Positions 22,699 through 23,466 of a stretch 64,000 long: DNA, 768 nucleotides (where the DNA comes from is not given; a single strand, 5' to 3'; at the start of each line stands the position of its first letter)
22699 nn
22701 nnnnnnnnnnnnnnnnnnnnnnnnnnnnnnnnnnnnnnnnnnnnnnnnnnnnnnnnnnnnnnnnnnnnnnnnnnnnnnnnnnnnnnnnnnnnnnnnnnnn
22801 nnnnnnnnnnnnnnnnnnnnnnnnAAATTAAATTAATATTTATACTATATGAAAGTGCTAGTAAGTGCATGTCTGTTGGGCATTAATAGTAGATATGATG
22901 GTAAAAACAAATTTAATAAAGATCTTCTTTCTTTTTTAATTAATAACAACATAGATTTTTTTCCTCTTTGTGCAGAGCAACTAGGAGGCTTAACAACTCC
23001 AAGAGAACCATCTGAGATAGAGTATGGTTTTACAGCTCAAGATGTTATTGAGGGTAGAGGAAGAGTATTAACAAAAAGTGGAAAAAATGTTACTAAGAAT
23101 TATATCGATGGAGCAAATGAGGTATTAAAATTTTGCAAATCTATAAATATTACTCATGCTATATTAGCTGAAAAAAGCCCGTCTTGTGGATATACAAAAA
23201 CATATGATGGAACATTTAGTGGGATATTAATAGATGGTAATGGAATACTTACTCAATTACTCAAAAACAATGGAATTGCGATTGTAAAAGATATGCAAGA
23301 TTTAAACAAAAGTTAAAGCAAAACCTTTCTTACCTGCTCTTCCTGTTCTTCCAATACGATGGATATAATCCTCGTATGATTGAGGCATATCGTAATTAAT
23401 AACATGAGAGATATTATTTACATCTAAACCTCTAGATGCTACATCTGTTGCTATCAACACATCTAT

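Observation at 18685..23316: Repressor-controlled operon coupling a NitT/TauT-type ABC importer to upp and a TudS-like (DUF523) thiouracil desulfidase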

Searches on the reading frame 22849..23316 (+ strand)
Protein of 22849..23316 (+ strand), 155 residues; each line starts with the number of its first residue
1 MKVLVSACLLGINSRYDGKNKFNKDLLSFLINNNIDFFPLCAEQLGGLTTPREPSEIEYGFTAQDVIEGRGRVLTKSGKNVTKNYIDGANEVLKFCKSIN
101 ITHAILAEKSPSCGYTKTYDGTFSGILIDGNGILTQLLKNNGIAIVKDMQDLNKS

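Call 3: search_protein_families(library=pfam, proteins=[window:22849-23316:+], max_evalue=0.01)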
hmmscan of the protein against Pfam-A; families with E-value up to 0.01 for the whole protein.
window:22849-23316:+ (155 aa): 1 family
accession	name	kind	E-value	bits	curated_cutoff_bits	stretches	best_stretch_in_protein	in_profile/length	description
PF04463.17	2-thiour_desulf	-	1.8e-39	135.4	34.7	1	3-147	1-138/141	2-thiouracil desulfurase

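Call 4: search_protein_families(library=ncbifam, proteins=[window:22849-23316:+], max_evalue=0.01)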
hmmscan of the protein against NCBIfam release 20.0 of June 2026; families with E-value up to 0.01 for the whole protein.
window:22849-23316:+ (155 aa): 1 family
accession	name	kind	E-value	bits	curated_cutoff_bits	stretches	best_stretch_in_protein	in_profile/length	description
NF045597.1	TudS_rel_CD3072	equivalog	3.4e-06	26.8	130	1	3-140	5-130/148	CD3072 family TudS-related putative desulfidase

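Call 20: search_solved_structures(query=window:22849-23316:+, max_evalue=0.01, show_alignments=2)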
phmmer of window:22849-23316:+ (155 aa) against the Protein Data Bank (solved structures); distinct sequences matched with E-value up to 0.01: 1.
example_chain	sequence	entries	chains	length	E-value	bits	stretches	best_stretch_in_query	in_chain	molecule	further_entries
6z92_A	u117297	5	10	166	1.5e-19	73.6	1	2-148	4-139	DUF523 domain-containing protein | TudS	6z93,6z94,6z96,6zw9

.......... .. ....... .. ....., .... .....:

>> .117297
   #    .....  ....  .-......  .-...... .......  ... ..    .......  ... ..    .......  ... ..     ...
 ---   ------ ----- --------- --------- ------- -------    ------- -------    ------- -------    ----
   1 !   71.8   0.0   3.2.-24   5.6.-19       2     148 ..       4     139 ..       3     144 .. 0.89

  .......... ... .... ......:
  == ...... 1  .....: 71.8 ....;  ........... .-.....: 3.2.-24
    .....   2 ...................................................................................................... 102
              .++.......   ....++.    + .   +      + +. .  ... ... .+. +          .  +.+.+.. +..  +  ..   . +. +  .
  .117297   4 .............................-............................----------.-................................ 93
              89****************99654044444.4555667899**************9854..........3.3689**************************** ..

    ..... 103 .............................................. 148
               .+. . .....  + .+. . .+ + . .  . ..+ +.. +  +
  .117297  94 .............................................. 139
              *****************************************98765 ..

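Call 71: find_homologous_proteins(query=window:22849-23316:+, max_evalue=1e-15)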
Query window:22849-23316:+ (155 aa): 1710 proteins with E <= 1e-15 among 1821 candidates; the best 120 are listed.
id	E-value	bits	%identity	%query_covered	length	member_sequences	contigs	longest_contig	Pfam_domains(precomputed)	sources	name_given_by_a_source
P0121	2.9e-95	334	98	100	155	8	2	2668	PF04463.18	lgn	-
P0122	7.1e-84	297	86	99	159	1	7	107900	PF04463.18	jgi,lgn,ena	-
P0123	4.8e-71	255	71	100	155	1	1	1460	PF04463.18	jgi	jgi:uncharacterized protein YbbK (DUF523 family)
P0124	7.9e-69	248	71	99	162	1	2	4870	PF04463.18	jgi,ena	-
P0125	3.1e-65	237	73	92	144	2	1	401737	PF04463.18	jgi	jgi:uncharacterized protein YbbK (DUF523 family)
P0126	4.1e-62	226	68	98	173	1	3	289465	PF04463.18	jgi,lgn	jgi:uncharacterized protein YbbK (DUF523 family)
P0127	1.7e-61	224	65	100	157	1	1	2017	PF04463.18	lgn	-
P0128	2.5e-60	221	66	94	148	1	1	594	PF04463.18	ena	-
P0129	2.5e-60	221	66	94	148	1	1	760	PF04463.18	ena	-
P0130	4.5e-60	220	67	94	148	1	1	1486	PF04463.18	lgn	-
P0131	1.4e-59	218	65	94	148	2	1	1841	PF04463.18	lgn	-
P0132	1.1e-58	215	63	94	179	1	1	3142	PF04463.18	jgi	jgi:uncharacterized protein YbbK (DUF523 family)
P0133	1.6e-58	215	65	94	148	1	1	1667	PF04463.18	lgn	-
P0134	2.8e-58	214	66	96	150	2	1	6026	PF04463.18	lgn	-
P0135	4.5e-58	213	64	94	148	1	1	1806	PF04463.18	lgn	-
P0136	7.7e-58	213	61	96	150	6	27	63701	PF04463.18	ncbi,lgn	-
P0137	1.0e-57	212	63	100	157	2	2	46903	PF04463.18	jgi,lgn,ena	-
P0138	1.6e-57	212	64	95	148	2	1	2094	PF04463.18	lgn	-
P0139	2.1e-57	211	61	100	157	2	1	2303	PF04463.18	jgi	jgi:uncharacterized protein YbbK (DUF523 family)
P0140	2.5e-57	211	64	96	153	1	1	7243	PF04463.18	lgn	-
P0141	4.0e-57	210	64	94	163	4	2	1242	PF04463.18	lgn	-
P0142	7.0e-57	210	62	97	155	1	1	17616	PF04463.18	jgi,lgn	-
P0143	7.1e-57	210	62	95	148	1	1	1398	PF04463.18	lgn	-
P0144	3.9e-56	207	64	94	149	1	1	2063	PF04463.18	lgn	-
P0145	5.9e-56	207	62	97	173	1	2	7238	PF04463.18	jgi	jgi:uncharacterized protein YbbK (DUF523 family)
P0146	9.5e-56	206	60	98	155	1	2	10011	PF04463.18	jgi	jgi:uncharacterized protein YbbK (DUF523 family)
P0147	1.1e-55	206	59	100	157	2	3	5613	PF04463.18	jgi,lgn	jgi:uncharacterized protein YbbK (DUF523 family)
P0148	1.4e-55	205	61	96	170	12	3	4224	PF04463.18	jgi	jgi:uncharacterized protein YbbK (DUF523 family)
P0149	3.2e-55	204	62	99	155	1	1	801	PF04463.18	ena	-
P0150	3.9e-55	204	62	94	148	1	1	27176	PF04463.18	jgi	jgi:uncharacterized protein YbbK (DUF523 family)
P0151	1.9e-54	202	62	94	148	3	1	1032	PF04463.18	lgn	-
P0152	2.7e-54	201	62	94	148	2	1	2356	PF04463.18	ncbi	-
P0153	2.8e-54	201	61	95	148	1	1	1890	PF04463.18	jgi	-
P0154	4.1e-54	201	59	98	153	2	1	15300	PF04463.18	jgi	jgi:uncharacterized protein YbbK (DUF523 family)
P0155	9.2e-54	199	60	96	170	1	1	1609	PF04463.18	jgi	jgi:uncharacterized protein YbbK (DUF523 family)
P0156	3.4e-53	198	56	96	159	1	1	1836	PF04463.18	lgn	-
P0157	4.9e-53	197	58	98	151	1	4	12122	PF04463.18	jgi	jgi:uncharacterized protein YbbK (DUF523 family)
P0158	6.4e-53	197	56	98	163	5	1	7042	PF04463.18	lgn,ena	-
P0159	2.4e-52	195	59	95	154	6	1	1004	PF04463.18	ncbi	-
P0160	1.5e-51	192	59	94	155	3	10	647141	PF04463.18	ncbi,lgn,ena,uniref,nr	ncbi:DUF523 domain-containing protein [Candidatus Dojkabacteria bacterium]|uniref:DUF523 domain-cont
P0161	2.1e-49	185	60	90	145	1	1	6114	PF04463.18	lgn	-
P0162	3.9e-49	184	61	96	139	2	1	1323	PF04463.18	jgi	-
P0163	4.4e-49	184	58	92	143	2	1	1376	PF04463.18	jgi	jgi:uncharacterized protein YbbK (DUF523 family)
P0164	4.8e-45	171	55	95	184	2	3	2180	PF04463.18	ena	-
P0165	5.8e-41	158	58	76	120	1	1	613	PF04463.18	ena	-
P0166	6.9e-40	154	51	96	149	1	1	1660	PF04463.18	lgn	-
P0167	1.5e-39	153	54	92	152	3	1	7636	PF04463.18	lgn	-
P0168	2.9e-39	152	53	94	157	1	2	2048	PF04463.18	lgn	-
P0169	1.6e-38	150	52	94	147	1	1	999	PF04463.18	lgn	-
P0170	1.9e-38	150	50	98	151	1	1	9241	PF04463.18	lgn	-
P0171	2.0e-38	150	48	94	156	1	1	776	PF04463.18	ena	-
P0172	2.2e-38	149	51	93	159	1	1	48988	PF04463.18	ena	-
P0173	2.3e-38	149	54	94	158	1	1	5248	PF04463.18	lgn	-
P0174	4.3e-38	149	53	92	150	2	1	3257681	PF04463.18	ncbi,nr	ncbi:DUF523 domain-containing protein [Serpentinicella alkaliphila]|nr:DUF523 domain-containing prot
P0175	4.6e-38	148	49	99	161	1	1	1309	PF04463.18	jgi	jgi:uncharacterized protein YbbK (DUF523 family)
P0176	7.5e-38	148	50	96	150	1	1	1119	PF04463.18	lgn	-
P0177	1.1e-37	147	53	95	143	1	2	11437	PF04463.18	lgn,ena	-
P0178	2.1e-37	146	53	94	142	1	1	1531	PF04463.18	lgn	-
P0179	2.3e-37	146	53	95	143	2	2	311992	PF04463.18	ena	-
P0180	2.6e-37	146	51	98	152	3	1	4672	PF04463.18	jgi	jgi:uncharacterized protein YbbK (DUF523 family)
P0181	2.7e-37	146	51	97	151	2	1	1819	PF04463.18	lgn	-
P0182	4.4e-37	145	53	93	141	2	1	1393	PF04463.18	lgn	-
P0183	5.0e-37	145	53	99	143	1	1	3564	PF04463.18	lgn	-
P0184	6.0e-37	145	51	95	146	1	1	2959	PF04463.18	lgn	-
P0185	8.0e-37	144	51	97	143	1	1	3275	PF04463.18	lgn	-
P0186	8.6e-37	144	48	94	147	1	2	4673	PF04463.18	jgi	jgi:uncharacterized protein YbbK (DUF523 family)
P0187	9.2e-37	144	52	95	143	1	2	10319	PF04463.18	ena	-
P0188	9.8e-37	144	51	96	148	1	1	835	PF04463.18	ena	-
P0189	1.2e-36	144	52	95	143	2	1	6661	PF04463.18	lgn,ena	-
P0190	1.3e-36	144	51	97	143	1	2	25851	PF04463.18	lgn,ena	-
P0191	1.3e-36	144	65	68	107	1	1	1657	PF04463.18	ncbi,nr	ncbi:MAG: DUF523 domain-containing protein, partial [Thermodesulfobacteriota bacterium]|nr:DUF523 do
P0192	1.4e-36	144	52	95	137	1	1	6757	PF04463.18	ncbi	ncbi:MAG: DUF523 domain-containing protein [Candidatus Aenigmatarchaeota archaeon]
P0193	1.4e-36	144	51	94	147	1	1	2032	PF04463.18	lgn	-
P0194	2.5e-36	143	52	92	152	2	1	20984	PF04463.18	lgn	-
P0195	2.5e-36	143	50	94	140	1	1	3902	PF04463.18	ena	-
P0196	2.7e-36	143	52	92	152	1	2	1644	PF04463.18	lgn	-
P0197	2.8e-36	143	52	95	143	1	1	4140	PF04463.18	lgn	-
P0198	3.5e-36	142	49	93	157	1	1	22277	PF04463.18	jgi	-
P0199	3.5e-36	142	50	97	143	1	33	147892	PF04463.18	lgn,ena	-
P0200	3.5e-36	142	51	94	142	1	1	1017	PF04463.18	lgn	-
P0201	3.6e-36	142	51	99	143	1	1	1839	PF04463.18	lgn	-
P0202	3.6e-36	142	55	96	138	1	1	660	PF04463.18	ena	-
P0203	4.0e-36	142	53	94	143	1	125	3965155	PF04463.18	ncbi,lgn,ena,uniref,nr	ncbi:DUF523 domain-containing protein [Fusobacterium varium]|uniref:DUF523 domain-containing protein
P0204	4.0e-36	142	51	97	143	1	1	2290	PF04463.18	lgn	-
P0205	4.1e-36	142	49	94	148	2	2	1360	PF04463.18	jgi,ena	-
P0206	4.2e-36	142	54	95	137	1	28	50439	PF04463.18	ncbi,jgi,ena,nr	ncbi:DUF523 domain-containing protein [Candidatus Woesearchaeota archaeon CG07_land_8_20_14_0_80_44_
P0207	5.3e-36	142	48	94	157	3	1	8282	PF04463.18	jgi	jgi:uncharacterized protein YbbK (DUF523 family)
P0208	5.4e-36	142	50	97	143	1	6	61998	PF04463.18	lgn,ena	-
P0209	5.7e-36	142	51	95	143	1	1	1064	PF04463.18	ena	-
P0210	6.6e-36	141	53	94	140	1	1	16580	PF04463.18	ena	-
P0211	6.8e-36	141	50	91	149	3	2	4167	PF04463.18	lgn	-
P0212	8.4e-36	141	49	95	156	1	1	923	PF04463.18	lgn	-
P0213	1.4e-35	140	49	95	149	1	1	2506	PF04463.18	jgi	-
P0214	1.5e-35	140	52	91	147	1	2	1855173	PF04463.18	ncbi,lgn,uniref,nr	ncbi:Uncharacterized conserved protein YbbK, DUF523 family [Alkalithermobacter thermoalcaliphilus JW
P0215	1.8e-35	140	55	96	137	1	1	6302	PF04463.18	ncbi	-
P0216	1.9e-35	140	49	97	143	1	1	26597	PF04463.18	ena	-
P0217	2.0e-35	140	52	92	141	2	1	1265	PF04463.18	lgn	-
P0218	2.1e-35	140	51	93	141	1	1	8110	PF04463.18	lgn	-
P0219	2.2e-35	140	50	99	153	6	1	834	PF04463.18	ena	-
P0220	2.2e-35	140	54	84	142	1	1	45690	PF04463.18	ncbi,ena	-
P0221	3.4e-35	139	49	94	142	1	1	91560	PF04463.18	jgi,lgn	jgi:uncharacterized protein YbbK (DUF523 family)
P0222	3.4e-35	139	53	93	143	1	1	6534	PF04463.18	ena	-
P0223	3.8e-35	139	49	94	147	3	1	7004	PF04463.18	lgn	-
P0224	3.9e-35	139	51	93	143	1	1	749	PF04463.18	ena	-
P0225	4.3e-35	139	52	97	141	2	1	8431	PF04463.18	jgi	jgi:uncharacterized protein YbbK (DUF523 family)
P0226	4.3e-35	139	48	95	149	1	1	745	PF04463.18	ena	-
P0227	4.5e-35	139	52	97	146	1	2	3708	PF04463.18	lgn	-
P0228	4.7e-35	139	48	92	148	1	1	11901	PF04463.18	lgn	-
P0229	4.8e-35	139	51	95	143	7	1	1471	PF04463.18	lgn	-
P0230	4.8e-35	139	51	93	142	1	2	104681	PF04463.18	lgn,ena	-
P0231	4.9e-35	139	53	94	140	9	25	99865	PF04463.18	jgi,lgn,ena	-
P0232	5.0e-35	139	48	97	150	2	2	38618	PF04463.18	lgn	-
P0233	5.1e-35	139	50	97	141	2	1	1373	PF04463.18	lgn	-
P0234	6.4e-35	138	51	97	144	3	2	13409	PF04463.18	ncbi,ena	-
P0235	7.0e-35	138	52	94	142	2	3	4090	PF04463.18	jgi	jgi:uncharacterized protein YbbK (DUF523 family)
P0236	8.1e-35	138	45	97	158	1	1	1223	PF04463.18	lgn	-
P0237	8.5e-35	138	50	92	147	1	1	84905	PF04463.18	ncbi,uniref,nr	ncbi:DUF523 domain-containing protein [Clostridium sp. DJ247]|uniref:DUF523 domain-containing protei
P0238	9.2e-35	138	52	99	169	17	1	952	PF04463.18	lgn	-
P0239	9.2e-35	138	52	93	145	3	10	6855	PF04463.18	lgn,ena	-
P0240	1.0e-34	138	51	97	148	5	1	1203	PF04463.18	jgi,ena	-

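Call 72: find_encoding_contigs(protein=P0160, flank=6000, max_places=2)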
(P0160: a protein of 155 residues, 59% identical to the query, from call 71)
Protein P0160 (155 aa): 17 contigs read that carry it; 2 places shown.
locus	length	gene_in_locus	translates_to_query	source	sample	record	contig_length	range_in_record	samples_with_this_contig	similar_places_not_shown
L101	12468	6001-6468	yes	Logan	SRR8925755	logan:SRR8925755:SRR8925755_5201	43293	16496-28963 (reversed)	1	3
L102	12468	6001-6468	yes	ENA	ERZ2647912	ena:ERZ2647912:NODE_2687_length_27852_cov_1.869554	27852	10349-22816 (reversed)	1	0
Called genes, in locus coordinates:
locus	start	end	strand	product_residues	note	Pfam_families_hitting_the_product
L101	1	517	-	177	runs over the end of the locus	-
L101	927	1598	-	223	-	-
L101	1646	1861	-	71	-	-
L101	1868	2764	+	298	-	PF00528:BPD_transp_1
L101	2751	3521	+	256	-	PF00005:ABC_tran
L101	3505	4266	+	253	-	PF00528:BPD_transp_1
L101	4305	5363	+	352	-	PF09084:NMT1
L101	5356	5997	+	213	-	PF14681:UPRTase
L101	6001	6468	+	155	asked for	PF04463:2-thiour_desulf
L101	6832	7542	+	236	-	-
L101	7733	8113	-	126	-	-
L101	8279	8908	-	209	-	PF09997:DUF2238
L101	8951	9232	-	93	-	-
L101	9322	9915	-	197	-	PF00081:Sod_Fe_N, PF02777:Sod_Fe_C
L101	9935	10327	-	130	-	PF01219:DAGK_prokar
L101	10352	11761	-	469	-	PF02788:RuBisCO_large_N, PF00016:RuBisCO_large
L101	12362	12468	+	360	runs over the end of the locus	PF00933:Glyco_hydro_3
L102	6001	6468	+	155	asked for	PF04463:2-thiour_desulf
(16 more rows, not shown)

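Call 73: find_encoding_contigs(protein=P0174, flank=6000, max_places=2)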
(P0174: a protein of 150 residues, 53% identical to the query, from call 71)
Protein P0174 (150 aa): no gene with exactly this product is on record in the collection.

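Call 74: find_encoding_contigs(protein=P0203, flank=6000, max_places=2)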
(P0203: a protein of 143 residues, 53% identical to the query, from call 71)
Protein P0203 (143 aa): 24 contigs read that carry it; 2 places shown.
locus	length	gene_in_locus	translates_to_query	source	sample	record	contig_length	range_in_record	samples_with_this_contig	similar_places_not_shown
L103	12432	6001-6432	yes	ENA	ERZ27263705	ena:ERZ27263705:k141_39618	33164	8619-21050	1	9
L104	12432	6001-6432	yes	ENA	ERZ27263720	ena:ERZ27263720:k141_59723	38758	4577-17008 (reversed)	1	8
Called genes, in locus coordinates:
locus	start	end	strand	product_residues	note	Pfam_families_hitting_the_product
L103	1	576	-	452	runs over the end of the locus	-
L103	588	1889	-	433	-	PF02550:AcetylCoA_hydro, PF13336:AcetylCoA_hyd_C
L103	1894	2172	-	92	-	PF01106:NifU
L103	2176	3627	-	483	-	PF11794:HpaB_N, PF03241:HpaB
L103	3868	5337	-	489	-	PF00989:PAS, PF13426:PAS_9 (weak), PF00158:Sigma54_activat, PF14532:Sigma54_activ_2, PF00004:AAA, PF07724:AAA_2, PF07728:AAA_5 (weak), PF25601:AAA_lid_14, +2 more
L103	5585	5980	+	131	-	PF13279:4HBT_2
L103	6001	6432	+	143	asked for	PF04463:2-thiour_desulf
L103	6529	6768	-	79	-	-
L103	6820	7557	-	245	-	PF00882:Zn_dep_PLPC, PF13803:DUF4184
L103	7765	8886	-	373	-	PF01734:Patatin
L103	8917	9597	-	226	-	-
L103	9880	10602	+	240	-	PF00106:adh_short, PF08659:KR, PF01370:Epimerase (weak), PF13561:adh_short_C2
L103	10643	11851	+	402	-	PF00108:Thiolase_N, PF02803:Thiolase_C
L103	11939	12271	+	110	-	-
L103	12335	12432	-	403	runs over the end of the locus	PF13679:Methyltransf_32, PF05206:TRM13, PF13649:Methyltransf_25 (weak), PF13847:Methyltransf_31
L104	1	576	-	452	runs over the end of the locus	-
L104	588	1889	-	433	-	PF02550:AcetylCoA_hydro, PF13336:AcetylCoA_hyd_C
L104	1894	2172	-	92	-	PF01106:NifU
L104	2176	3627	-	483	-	PF11794:HpaB_N, PF03241:HpaB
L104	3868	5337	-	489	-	PF00989:PAS, PF13426:PAS_9 (weak), PF00158:Sigma54_activat, PF14532:Sigma54_activ_2, PF00004:AAA, PF07724:AAA_2, PF07728:AAA_5 (weak), PF25601:AAA_lid_14, +2 more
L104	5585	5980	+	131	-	PF13279:4HBT_2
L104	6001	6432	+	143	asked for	PF04463:2-thiour_desulf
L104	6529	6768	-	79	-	-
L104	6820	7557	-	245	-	PF00882:Zn_dep_PLPC, PF13803:DUF4184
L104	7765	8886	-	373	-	PF01734:Patatin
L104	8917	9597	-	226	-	-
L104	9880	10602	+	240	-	PF00106:adh_short, PF08659:KR, PF01370:Epimerase (weak), PF13561:adh_short_C2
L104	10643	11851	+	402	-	PF00108:Thiolase_N, PF02803:Thiolase_C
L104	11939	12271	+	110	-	-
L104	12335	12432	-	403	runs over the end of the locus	PF13679:Methyltransf_32, PF05206:TRM13, PF13649:Methyltransf_25 (weak), PF13847:Methyltransf_31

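Call 75: find_encoding_contigs(protein=P0179, flank=6000, max_places=2)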
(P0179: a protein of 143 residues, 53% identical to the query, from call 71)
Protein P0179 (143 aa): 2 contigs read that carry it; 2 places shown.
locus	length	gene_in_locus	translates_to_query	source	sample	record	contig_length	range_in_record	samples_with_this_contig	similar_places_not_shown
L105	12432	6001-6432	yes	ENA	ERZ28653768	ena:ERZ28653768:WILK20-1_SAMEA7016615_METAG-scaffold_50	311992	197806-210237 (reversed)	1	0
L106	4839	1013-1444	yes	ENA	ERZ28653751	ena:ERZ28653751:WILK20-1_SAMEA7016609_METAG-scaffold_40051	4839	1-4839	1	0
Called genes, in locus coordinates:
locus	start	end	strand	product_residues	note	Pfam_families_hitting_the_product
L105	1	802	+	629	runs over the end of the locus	-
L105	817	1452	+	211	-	PF14681:UPRTase, PF24390:PRTase-CE (weak), PF00156:Pribosyltran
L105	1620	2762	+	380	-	PF00365:PFK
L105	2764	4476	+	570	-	PF03485:Arg_tRNA_synt_N, PF00750:tRNA-synt_1d, PF05746:DALR_1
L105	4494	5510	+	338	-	PF04892:VanZ-LLP1, PF08660:Alg14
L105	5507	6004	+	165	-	PF04101:Glyco_tran_28_C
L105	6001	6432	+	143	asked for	PF04463:2-thiour_desulf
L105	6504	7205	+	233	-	-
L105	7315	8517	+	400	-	PF03816:LytR_cpsA_psr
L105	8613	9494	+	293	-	-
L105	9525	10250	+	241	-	PF02706:Wzz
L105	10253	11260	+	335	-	PF01656:CbiA, PF10609:ParA, PF13614:AAA_31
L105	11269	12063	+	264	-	PF19567:CpsB_CapC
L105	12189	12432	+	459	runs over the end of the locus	PF00709:Adenylsucc_synt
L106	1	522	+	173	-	?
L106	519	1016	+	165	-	PF04101:Glyco_tran_28_C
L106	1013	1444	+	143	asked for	PF04463:2-thiour_desulf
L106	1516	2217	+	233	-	-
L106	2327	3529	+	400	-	PF03816:LytR_cpsA_psr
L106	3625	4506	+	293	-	-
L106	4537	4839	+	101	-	?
